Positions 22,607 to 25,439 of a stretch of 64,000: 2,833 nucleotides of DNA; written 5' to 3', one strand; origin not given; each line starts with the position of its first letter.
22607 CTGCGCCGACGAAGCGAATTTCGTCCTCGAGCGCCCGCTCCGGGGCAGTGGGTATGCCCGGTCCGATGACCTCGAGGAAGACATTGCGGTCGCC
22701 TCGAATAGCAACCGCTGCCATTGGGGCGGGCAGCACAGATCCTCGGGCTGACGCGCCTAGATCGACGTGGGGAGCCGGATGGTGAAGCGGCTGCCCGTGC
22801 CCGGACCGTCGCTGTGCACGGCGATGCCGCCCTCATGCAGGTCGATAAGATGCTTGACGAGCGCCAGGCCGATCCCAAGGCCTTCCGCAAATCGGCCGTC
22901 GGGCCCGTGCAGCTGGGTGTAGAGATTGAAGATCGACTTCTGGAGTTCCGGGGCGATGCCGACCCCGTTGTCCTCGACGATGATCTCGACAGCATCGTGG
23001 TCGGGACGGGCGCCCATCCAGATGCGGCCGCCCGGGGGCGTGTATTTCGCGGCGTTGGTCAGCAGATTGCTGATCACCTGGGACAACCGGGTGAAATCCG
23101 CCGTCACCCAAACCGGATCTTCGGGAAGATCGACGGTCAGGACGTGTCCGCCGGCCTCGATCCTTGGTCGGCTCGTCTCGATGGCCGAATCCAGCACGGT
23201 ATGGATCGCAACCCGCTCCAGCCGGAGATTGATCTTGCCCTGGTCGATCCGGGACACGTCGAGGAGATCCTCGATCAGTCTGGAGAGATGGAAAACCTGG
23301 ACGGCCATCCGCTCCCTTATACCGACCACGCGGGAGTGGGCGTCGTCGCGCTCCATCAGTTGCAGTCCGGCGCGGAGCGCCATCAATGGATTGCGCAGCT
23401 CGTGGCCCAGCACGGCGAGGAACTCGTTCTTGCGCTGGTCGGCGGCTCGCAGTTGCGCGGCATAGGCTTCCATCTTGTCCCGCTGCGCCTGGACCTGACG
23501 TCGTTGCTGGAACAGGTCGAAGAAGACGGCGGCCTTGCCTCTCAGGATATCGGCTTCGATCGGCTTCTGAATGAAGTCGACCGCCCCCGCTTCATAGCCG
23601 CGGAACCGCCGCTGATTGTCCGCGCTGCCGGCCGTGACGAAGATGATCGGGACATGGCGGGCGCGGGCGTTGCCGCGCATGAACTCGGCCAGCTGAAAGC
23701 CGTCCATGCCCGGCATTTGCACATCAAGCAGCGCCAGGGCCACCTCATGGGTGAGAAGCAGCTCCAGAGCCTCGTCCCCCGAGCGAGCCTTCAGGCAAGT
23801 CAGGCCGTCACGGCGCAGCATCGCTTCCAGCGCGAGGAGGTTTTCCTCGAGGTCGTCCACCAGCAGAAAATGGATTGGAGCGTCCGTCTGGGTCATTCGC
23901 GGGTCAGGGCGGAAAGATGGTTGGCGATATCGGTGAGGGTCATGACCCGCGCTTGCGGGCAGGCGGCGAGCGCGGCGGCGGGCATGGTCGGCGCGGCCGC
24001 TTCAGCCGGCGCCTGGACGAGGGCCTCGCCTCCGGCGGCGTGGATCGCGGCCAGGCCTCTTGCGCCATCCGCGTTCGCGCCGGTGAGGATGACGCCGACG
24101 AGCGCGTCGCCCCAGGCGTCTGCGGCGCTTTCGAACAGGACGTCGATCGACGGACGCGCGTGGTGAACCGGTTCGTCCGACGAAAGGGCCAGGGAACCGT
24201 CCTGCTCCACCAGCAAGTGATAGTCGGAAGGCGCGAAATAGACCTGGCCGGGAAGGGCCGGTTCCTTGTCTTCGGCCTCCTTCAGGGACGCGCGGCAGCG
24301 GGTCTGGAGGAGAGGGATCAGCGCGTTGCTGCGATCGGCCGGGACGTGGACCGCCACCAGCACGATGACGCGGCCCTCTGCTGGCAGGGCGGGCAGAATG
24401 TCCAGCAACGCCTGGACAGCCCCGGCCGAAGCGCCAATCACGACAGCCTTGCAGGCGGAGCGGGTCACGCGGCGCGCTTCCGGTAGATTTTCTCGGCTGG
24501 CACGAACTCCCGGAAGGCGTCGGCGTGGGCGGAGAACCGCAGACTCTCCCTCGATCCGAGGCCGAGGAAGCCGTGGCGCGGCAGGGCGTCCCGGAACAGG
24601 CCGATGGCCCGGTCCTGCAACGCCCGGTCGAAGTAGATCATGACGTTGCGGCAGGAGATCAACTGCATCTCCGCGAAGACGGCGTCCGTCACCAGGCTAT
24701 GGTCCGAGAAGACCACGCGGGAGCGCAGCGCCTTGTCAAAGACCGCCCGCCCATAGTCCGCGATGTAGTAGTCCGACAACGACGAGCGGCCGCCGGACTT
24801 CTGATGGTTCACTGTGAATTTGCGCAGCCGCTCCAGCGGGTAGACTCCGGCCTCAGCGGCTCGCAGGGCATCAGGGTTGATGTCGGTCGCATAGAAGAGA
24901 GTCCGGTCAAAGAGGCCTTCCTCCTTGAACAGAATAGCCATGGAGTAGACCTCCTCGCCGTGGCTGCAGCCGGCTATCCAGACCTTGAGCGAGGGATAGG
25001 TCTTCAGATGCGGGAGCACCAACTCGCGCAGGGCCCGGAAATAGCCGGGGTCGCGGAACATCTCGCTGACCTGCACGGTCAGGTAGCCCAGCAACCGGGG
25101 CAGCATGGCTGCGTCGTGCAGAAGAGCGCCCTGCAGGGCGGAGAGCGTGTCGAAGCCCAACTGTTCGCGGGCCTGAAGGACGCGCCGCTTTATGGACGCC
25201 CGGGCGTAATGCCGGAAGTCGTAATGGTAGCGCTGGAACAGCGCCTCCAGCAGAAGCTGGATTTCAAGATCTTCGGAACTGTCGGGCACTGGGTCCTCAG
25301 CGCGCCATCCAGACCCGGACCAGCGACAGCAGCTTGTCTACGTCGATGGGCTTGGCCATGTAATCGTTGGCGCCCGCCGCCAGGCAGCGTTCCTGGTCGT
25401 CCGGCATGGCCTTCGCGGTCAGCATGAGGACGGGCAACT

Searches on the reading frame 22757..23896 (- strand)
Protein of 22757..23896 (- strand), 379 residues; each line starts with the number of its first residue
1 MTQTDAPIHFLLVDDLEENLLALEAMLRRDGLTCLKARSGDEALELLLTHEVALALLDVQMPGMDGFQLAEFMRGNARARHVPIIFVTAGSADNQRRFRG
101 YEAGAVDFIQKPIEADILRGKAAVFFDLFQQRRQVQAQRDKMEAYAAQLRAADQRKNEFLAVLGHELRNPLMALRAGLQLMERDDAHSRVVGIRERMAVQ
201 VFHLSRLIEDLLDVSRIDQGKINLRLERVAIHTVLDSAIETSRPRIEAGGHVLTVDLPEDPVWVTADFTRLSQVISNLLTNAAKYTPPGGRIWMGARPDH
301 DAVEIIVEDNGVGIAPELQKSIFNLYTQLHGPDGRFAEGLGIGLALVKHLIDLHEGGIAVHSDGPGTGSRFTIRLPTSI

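Call 45: search_protein_families(library=pfam, proteins=[window:22757-23896:-], max_evalue=0.00001)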
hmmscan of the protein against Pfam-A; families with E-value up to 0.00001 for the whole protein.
window:22757-23896:- (379 aa): 3 families
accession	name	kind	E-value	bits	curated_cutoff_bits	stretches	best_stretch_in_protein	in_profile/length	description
PF02518.31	HATPase_c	-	5.1e-25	88.5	26.4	1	267-377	2-109/111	Histidine kinase-, DNA gyrase B-, and HSP90-like ATPase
PF00072.30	Response_reg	-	1.4e-22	80.4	30.2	1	11-119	2-107/111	Response regulator receiver domain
PF00512.31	HisKA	-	1.1e-13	51.5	26.9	1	156-220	2-66/66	His Kinase A (phospho-acceptor) domain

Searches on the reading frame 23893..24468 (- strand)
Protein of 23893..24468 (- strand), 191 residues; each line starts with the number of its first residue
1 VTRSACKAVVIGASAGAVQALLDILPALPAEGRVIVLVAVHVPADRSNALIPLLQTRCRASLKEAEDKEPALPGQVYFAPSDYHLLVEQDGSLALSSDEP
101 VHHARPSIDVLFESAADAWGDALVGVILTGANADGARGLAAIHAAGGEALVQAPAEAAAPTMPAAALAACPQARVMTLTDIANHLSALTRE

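Call 45: search_protein_families(library=pfam, proteins=[window:23893-24468:-], max_evalue=0.00001)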
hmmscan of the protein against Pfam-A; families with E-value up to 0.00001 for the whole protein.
window:23893-24468:- (191 aa): 1 family
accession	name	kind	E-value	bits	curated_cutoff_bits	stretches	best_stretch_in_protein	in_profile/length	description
PF01339.22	CheB_methylest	-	6.9e-52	176.1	24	1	9-185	1-174/174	CheB methylesterase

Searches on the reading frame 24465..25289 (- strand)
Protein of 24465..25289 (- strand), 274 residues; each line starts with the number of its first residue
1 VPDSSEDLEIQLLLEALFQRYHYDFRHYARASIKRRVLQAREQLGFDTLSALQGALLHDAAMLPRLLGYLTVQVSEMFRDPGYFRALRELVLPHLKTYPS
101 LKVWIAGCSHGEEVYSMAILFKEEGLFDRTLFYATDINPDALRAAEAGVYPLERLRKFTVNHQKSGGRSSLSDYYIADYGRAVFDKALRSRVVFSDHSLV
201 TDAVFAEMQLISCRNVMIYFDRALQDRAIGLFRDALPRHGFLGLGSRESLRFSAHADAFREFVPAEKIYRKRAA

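Call 45: search_protein_families(library=pfam, proteins=[window:24465-25289:-], max_evalue=0.00001)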
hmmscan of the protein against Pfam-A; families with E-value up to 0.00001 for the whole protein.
window:24465-25289:- (274 aa): 2 families
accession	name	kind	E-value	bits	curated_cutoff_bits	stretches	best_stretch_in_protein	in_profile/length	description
PF01739.24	CheR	-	1e-34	120.1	27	1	74-255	2-182/195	CheR methyltransferase, SAM binding domain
PF03705.20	CheR_N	-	6.4e-10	39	27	1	9-59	2-52/53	CheR methyltransferase, all-alpha domain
